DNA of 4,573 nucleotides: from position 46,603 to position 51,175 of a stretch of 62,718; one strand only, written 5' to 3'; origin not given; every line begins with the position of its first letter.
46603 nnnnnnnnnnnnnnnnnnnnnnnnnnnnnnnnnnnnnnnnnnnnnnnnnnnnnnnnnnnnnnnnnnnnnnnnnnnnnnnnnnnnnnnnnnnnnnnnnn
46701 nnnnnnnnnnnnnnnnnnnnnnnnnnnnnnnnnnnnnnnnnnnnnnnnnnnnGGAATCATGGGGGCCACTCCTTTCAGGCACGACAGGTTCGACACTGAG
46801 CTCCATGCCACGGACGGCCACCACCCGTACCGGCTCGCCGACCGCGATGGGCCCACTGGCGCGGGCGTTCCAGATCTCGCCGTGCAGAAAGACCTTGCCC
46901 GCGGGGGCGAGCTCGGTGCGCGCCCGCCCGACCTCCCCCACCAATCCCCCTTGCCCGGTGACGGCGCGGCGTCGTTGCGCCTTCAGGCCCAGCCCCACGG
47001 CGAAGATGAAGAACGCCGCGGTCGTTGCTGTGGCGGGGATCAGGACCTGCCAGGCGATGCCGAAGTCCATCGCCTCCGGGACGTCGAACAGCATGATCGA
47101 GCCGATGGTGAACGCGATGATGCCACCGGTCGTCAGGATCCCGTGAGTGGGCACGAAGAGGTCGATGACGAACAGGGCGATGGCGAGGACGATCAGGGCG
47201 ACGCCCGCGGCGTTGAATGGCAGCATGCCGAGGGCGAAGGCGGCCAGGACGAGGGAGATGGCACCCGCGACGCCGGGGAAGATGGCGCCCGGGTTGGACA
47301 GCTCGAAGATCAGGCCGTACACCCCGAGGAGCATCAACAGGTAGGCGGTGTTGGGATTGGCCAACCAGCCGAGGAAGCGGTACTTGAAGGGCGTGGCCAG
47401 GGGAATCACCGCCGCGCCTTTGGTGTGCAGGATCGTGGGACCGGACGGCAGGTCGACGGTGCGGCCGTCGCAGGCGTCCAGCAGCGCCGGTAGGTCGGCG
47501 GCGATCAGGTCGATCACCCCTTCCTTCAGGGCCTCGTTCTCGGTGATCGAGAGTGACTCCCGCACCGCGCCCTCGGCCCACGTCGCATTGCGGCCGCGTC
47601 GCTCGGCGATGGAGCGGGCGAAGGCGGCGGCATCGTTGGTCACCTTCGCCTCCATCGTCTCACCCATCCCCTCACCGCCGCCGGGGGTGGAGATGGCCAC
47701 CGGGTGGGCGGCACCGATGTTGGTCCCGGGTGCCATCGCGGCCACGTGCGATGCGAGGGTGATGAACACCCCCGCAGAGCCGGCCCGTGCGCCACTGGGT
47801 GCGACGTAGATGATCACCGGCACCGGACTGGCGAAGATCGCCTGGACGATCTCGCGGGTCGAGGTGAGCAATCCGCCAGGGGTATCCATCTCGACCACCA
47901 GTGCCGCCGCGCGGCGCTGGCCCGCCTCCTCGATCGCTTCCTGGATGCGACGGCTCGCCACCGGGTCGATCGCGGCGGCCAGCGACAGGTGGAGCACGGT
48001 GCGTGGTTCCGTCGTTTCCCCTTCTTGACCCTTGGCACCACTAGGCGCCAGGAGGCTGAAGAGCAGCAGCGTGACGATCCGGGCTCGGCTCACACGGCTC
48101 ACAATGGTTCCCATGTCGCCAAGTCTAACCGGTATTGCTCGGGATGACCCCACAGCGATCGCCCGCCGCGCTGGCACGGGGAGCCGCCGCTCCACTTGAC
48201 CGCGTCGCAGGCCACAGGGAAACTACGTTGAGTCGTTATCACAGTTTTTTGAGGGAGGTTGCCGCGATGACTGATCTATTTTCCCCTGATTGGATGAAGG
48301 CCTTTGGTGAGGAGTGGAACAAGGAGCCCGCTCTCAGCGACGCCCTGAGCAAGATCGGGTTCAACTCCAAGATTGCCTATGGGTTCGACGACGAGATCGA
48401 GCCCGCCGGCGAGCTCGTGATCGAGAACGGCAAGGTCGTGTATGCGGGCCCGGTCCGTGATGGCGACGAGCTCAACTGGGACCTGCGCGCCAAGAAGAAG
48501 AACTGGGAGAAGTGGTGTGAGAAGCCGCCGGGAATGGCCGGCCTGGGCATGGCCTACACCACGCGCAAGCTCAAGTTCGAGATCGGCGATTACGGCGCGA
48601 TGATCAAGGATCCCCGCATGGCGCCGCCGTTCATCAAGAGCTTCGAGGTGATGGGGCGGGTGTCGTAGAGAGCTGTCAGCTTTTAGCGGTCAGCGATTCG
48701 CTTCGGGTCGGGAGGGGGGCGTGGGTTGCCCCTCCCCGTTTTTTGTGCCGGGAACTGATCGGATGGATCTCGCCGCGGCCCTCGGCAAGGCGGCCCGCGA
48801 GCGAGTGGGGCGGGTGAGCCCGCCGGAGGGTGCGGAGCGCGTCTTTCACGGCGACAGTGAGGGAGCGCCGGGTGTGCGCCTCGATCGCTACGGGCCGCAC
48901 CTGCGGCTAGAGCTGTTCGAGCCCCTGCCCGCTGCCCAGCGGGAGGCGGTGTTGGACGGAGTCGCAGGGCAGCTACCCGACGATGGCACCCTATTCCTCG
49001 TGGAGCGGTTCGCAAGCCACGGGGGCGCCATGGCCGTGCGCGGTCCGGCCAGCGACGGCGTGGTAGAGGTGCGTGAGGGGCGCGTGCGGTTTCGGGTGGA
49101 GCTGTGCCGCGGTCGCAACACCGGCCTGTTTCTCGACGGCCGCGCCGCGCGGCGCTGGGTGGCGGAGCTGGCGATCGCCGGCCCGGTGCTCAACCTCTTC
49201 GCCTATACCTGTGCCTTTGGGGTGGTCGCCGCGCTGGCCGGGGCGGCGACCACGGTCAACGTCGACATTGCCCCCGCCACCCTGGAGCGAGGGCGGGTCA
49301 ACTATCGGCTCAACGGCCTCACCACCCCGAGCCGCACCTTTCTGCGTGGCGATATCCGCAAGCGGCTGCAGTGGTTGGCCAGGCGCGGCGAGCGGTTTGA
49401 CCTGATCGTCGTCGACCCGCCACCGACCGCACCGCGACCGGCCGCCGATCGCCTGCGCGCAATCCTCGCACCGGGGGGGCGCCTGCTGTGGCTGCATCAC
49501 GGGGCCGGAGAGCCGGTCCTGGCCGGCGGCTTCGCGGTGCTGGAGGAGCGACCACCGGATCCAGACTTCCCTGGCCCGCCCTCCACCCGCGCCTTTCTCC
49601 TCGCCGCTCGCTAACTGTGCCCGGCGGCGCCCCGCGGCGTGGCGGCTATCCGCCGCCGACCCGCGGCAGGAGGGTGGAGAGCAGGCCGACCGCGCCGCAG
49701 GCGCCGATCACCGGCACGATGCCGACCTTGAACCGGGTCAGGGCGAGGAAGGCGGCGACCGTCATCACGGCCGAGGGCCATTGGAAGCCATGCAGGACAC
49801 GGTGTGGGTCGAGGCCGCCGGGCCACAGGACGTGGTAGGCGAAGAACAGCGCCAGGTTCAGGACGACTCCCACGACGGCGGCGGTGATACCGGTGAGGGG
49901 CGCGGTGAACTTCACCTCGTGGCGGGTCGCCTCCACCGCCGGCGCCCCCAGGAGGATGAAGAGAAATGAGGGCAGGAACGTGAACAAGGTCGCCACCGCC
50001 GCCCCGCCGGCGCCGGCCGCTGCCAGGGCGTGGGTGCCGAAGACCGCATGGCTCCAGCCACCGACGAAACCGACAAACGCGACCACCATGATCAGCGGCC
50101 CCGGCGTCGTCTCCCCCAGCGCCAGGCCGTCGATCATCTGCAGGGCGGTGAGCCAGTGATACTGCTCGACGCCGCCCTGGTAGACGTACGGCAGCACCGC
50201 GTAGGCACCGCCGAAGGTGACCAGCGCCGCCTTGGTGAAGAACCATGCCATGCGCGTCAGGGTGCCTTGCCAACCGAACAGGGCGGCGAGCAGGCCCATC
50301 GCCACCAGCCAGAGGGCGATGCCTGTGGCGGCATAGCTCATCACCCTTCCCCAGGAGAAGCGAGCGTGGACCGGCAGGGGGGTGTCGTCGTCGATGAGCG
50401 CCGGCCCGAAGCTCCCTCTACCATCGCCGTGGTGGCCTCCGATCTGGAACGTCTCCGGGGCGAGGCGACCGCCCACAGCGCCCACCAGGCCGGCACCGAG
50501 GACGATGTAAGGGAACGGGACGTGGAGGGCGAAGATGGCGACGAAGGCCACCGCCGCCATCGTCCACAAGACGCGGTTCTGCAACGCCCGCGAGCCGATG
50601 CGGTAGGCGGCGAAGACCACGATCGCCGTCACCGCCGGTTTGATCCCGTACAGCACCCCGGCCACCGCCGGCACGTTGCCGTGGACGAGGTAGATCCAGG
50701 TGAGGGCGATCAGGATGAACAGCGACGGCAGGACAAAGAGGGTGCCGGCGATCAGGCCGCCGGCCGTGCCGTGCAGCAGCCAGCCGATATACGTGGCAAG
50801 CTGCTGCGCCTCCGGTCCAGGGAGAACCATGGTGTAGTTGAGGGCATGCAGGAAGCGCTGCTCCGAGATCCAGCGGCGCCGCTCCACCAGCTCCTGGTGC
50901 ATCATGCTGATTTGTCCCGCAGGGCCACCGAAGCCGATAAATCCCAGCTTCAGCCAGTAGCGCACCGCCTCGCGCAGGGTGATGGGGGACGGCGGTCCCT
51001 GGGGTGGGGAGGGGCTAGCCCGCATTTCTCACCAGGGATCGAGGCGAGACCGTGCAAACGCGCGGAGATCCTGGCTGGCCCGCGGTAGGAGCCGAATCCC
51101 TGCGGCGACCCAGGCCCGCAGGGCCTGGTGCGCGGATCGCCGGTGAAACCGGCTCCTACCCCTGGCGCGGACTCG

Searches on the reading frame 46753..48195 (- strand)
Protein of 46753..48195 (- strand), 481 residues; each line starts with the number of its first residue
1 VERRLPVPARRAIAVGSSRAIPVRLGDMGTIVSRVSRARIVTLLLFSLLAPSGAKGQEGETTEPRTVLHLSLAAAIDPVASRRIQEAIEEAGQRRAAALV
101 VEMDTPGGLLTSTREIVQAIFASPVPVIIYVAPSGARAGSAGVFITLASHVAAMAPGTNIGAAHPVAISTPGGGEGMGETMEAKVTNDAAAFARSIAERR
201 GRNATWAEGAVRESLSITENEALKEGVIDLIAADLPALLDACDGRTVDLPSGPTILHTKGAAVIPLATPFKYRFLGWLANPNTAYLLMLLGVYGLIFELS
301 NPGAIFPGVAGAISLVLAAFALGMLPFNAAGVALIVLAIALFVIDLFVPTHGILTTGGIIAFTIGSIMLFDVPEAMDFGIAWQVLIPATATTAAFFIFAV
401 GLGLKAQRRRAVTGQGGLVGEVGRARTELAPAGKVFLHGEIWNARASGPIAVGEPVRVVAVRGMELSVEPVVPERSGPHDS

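Call 84: search_protein_families(library=pfam, proteins=[window:46753-48195:-], max_evalue=0.00001)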
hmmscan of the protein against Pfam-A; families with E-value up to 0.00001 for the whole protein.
window:46753-48195:- (481 aa): 3 families
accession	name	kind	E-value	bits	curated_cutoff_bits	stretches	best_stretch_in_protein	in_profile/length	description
PF24961.1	NfeD_membrane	-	3.1e-26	92.2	26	1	282-399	1-116/119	NfeD integral membrane domain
PF25145.1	NfeD1b_N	-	2.2e-18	67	40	1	67-231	2-155/189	NfeD1b, N-terminal domain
PF01957.25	NfeD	-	3.1e-16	59.7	29.1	1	417-470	3-57/57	NfeD-like C-terminal, partner-binding domain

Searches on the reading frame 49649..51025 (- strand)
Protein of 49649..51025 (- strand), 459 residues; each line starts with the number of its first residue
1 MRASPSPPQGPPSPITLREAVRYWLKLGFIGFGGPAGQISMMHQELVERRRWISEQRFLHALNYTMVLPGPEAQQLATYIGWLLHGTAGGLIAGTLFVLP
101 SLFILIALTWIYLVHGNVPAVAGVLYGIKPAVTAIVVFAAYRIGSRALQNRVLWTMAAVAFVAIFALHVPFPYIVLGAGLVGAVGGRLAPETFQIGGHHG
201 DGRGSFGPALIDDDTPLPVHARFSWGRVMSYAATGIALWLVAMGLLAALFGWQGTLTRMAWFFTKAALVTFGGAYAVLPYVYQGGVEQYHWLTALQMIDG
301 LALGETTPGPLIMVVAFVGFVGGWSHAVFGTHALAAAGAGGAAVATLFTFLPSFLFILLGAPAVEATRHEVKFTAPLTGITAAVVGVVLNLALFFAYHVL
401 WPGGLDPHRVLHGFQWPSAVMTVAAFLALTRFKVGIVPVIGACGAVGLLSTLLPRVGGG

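Call 84: search_protein_families(library=pfam, proteins=[window:49649-51025:-], max_evalue=0.00001)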
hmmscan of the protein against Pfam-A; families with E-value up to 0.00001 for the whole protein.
window:49649-51025:- (459 aa): 1 family
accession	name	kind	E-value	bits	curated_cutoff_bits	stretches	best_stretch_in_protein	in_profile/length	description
PF02417.20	Chromate_transp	-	7.9e-77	257.4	28.6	2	21-182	4-165/166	Chromate transporter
